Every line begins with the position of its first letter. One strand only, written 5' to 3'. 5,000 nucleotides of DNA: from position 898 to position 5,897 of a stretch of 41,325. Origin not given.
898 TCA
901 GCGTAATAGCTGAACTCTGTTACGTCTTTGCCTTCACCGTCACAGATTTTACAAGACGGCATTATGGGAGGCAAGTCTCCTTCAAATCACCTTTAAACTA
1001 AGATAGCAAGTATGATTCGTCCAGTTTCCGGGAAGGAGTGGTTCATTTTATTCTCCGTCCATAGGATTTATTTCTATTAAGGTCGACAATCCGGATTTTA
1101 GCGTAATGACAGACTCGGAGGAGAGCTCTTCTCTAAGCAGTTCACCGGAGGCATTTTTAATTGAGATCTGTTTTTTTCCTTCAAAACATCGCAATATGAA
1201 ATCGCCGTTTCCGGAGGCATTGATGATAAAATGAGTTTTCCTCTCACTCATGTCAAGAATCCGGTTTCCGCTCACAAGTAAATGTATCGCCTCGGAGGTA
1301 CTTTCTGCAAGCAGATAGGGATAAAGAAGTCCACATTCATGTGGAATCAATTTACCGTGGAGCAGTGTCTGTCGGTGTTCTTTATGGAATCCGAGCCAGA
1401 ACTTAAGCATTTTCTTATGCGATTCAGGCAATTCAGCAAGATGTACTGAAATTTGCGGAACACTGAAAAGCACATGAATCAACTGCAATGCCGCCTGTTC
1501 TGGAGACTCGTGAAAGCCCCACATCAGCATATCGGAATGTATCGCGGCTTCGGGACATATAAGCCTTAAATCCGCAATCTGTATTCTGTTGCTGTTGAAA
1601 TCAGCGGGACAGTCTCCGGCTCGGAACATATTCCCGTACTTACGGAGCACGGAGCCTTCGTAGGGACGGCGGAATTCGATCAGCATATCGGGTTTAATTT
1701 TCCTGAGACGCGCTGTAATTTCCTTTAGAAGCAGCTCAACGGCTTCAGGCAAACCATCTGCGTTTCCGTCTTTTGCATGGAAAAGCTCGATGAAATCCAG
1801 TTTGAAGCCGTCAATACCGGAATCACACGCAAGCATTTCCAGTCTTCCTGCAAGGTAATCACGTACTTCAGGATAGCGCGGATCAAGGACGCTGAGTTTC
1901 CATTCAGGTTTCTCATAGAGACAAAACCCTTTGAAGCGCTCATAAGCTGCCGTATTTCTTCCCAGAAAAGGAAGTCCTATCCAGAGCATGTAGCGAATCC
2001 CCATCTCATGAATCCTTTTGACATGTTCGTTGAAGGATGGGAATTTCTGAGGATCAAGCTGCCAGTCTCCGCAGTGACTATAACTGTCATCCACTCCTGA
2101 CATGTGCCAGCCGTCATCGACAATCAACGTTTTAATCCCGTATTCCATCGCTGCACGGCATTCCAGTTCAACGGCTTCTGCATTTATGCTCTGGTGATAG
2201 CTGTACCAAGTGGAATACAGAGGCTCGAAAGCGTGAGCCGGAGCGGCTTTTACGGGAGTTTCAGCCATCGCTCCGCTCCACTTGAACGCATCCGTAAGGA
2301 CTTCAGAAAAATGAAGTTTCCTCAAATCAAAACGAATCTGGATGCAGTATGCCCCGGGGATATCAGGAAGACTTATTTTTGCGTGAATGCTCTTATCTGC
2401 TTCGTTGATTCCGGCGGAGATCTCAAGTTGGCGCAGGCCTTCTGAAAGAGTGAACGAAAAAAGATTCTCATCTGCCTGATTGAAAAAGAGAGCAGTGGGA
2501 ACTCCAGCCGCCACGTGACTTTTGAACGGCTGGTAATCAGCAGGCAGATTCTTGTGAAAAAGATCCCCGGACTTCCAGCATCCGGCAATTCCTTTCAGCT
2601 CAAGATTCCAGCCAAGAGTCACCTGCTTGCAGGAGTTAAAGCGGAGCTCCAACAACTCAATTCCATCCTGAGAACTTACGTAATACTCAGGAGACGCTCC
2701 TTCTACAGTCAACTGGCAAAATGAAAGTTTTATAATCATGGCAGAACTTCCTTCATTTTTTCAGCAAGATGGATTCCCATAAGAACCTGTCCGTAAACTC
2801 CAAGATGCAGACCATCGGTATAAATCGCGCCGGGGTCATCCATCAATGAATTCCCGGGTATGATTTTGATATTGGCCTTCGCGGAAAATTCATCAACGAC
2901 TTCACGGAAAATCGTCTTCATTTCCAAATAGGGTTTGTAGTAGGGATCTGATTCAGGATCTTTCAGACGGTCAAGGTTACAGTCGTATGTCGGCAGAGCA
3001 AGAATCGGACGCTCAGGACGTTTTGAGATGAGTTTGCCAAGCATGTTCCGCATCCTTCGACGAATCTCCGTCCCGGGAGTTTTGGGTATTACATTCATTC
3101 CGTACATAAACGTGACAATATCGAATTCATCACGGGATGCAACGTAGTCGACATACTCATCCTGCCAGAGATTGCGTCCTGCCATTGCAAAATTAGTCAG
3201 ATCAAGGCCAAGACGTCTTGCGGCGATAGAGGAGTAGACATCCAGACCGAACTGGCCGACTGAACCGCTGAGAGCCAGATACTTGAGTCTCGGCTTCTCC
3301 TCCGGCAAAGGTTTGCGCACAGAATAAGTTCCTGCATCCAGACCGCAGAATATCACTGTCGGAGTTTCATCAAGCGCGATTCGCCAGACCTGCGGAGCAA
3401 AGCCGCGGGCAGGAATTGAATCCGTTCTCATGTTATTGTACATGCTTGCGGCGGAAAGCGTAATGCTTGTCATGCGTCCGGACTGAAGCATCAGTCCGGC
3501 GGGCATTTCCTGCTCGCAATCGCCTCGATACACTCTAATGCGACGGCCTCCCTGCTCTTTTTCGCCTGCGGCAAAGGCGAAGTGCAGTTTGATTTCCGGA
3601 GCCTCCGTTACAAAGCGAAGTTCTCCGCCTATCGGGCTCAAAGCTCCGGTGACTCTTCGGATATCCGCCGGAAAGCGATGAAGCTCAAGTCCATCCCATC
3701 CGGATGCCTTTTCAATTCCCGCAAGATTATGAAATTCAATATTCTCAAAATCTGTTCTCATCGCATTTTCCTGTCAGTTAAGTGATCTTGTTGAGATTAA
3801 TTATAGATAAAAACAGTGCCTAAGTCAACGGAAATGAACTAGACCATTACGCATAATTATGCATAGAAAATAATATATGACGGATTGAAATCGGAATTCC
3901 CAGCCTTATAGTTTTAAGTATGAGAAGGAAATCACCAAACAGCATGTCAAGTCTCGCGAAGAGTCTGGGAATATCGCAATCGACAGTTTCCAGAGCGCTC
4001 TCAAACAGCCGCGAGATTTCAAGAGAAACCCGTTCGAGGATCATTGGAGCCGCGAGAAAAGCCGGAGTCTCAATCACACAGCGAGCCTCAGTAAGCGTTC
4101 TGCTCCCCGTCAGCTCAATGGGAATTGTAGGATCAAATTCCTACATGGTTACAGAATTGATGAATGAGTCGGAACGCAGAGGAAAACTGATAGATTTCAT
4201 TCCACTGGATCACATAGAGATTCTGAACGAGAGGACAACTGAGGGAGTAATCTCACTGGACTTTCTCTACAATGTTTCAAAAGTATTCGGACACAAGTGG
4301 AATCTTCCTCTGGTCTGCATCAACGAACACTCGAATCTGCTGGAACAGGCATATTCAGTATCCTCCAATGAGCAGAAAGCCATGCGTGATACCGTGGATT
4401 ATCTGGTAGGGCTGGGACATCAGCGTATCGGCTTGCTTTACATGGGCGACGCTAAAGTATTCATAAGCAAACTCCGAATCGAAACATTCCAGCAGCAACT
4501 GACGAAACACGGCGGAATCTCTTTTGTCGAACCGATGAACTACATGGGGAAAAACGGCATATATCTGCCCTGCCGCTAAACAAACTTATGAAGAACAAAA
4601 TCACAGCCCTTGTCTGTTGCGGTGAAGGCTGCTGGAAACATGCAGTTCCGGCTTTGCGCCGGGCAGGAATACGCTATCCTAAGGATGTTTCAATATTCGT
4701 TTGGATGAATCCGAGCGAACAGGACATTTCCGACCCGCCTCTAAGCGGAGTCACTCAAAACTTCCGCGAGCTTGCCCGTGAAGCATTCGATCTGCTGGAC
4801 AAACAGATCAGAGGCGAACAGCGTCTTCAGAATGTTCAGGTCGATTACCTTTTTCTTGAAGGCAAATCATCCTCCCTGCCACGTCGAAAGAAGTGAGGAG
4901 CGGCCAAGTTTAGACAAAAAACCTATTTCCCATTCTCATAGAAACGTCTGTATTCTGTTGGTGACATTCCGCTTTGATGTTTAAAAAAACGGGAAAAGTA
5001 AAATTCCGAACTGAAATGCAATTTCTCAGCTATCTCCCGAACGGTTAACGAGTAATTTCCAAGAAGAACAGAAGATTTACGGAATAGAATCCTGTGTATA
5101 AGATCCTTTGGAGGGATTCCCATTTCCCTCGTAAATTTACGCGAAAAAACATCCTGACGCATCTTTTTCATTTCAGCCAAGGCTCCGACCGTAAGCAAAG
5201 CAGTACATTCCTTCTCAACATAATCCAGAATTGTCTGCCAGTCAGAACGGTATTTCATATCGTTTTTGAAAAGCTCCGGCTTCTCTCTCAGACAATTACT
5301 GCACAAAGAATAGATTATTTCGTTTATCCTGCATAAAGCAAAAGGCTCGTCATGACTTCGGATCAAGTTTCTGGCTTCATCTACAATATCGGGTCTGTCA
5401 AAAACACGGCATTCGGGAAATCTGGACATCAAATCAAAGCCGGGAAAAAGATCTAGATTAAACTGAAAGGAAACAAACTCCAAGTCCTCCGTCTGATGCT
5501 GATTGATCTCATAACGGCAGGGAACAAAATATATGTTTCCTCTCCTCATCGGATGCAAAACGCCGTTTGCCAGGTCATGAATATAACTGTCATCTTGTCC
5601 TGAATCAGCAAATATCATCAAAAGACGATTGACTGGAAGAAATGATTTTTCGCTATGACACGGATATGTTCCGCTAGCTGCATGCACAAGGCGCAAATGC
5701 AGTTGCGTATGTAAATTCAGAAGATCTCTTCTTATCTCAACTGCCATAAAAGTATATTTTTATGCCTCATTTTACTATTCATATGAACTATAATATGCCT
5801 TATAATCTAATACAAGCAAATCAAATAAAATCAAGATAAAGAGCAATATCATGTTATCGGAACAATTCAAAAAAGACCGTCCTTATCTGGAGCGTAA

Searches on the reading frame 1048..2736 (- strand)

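Call 8: search_protein_families(library=pfam, proteins=[window:1048-2736:-], max_evalue=0.00001)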
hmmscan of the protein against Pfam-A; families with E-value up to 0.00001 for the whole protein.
window:1048-2736:- (562 aa): 2 families
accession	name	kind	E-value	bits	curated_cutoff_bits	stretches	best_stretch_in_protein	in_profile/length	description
PF02065.24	Melibiase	-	4.2e-13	49.4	27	1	175-459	46-345/347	Melibiase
PF01055.32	Glyco_hydro_31_2nd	-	6.6e-09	36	23.5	1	173-322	12-163/328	Glycosyl hydrolases family 31 TIM-barrel domain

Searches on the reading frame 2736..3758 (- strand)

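Call 8: search_protein_families(library=pfam, proteins=[window:2736-3758:-], max_evalue=0.00001)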
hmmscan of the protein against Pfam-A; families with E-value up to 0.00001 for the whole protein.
window:2736-3758:- (340 aa): 2 families
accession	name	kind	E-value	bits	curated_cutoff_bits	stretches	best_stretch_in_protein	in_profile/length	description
PF13472.12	Lipase_GDSL_2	-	1.3e-07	32.7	32.9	1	175-324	22-176/178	GDSL-like Lipase/Acylhydrolase family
PF14606.12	Lipase_GDSL_3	-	1.3e-07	32.5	27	1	174-320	23-162/178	GDSL-like Lipase/Acylhydrolase family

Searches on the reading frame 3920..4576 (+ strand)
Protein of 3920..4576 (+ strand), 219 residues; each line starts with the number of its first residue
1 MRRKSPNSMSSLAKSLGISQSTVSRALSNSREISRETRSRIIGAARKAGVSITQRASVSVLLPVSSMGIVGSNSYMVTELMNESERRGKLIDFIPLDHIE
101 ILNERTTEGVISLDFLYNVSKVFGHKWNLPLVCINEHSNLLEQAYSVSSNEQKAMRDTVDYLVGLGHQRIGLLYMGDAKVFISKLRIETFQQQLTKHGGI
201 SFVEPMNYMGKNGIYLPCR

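Call 8: search_protein_families(library=pfam, proteins=[window:3920-4576:+], max_evalue=0.00001)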
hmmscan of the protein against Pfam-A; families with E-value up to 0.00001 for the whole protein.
window:3920-4576:+ (219 aa): 1 family
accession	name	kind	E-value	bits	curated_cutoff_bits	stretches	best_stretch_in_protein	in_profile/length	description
PF00356.27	LacI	-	3.8e-07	30.2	27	1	12-47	5-40/46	Bacterial regulatory proteins, lacI family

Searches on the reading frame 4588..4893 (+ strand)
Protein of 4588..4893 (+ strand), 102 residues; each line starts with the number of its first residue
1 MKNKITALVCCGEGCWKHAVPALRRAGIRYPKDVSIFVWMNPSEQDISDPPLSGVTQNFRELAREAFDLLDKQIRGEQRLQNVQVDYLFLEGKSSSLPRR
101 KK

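Call 8: search_protein_families(library=pfam, proteins=[window:4588-4893:+], max_evalue=0.00001)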
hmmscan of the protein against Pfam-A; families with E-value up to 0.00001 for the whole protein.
window:4588-4893:+ (102 aa): 1 family
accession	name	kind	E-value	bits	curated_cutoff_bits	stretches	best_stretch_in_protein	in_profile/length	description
PF13377.12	Peripla_BP_3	-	2e-13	51.2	26.5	1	6-82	77-153/167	Periplasmic binding protein-like domain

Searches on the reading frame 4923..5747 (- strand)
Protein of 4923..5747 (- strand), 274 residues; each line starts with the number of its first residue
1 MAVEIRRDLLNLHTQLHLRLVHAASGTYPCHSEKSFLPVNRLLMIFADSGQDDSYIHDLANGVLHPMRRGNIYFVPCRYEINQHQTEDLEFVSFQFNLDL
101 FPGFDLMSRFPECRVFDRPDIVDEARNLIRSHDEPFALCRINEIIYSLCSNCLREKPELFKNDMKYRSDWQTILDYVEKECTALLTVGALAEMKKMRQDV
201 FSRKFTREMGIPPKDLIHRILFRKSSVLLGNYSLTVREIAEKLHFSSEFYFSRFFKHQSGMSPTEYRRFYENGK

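Call 4: search_protein_families(library=pfam, proteins=[window:4923-5747:-])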
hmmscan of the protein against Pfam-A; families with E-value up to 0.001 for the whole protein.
window:4923-5747:- (274 aa): 2 families
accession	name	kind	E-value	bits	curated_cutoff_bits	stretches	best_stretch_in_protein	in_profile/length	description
PF12833.13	HTH_18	-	4.9e-14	52.8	33.6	1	190-268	1-79/80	Helix-turn-helix domain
PF00165.29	HTH_AraC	-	6.1e-13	49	26.6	1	233-268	8-42/42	Bacterial regulatory helix-turn-helix proteins, AraC family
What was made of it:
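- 4923..5747 (-): AraC-family transcription regulator (274 aa): C-terminal HTH_18/HTH_AraC, N-terminal sensor domain with no Pfam or PDB match. Pfam (call 4).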

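Call 6: search_protein_families(library=ncbifam, proteins=[window:4923-5747:-], max_evalue=0.00001)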
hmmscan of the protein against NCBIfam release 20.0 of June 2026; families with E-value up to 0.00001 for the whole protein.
window:4923-5747:- (274 aa): 9 families
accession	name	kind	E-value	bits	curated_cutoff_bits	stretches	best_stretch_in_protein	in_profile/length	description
NF049932.1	TranspRegBtr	equivalog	5.6e-13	48.3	900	1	167-268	163-264/531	bacillibactin transport transcriptional regulator Btr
TIGR04094.1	adjacent_YSIRK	equivalog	3.2e-11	42.8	200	1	171-267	288-383/383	YSIRK-targeted surface antigen transcriptional regulator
NF006902.0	PRK09393.1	equivalog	1.1e-10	41.3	425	1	168-271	220-323/327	transcriptional regulator FtrA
NF047455.1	TF_Staph_AryK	equivalog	1.7e-10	39.8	850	1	167-272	156-261/759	transcriptional regulator AryK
NF007860.0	PRK10572.1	equivalog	1.9e-09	36.8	208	1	148-271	165-286/292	arabinose operon transcriptional regulator AraC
NF047788.1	TransRegPocR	equivalog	8.5e-08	31.8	500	1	154-269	175-290/296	transcriptional regulator PocR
TIGR02297.1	HpaA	equivalog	9.9e-07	28.3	274.65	1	209-268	227-286/287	4-hydroxyphenylacetate catabolism regulatory protein HpaA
NF007693.0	PRK10371.1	equivalog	2e-06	27.2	253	1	171-270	201-300/309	transcriptional regulator MelR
NF049968.1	QhpR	equivalog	6.3e-06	25.5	250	0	223-267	240-284/284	AraC-like transcriptional regulator QhpR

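Call 79: search_solved_structures(query=window:4923-5744:-, max_evalue=0.01)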
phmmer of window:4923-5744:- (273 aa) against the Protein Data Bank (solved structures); distinct sequences matched with E-value up to 0.01: 11.
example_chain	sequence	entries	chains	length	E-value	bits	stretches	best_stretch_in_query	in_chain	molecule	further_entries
6swi_A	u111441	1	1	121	3.4e-10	42.6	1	174-267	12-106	Two-component response regulator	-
12aw_A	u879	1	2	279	4.1e-09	39.1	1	169-267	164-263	HYBRID TWO-COMPONENT SYSTEM PROTEIN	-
6xiu_A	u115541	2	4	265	3.4e-05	26.2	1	119-272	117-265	Regulatory protein Rns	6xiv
9ca5_A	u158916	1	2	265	3.4e-05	26.2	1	119-272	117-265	AraC-family, transcriptional regulator Rns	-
9ca6_A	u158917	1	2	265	3.5e-05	26.2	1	119-272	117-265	Regulatory protein Rns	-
8vst_A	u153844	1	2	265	3.5e-05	26.2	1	119-272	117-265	Regulatory protein Rns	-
8vrq_A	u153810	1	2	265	3.5e-05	26.2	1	119-272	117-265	Regulatory protein Rns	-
3lsg_A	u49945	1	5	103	7.3e-05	25.1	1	175-266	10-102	Two-component response regulator yesN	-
2k9s_A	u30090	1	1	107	0.00069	21.9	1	187-267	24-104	Arabinose operon regulatory protein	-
7r3w_A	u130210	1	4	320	0.0011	21.3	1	165-267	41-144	Putative bacterial regulatory helix-turn-helix protein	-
3oou_A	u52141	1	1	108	0.0022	20.3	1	170-269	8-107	Lin2118 protein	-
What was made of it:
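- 4923..5747 (-): The PDB search matches only the HTH half (call 79).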
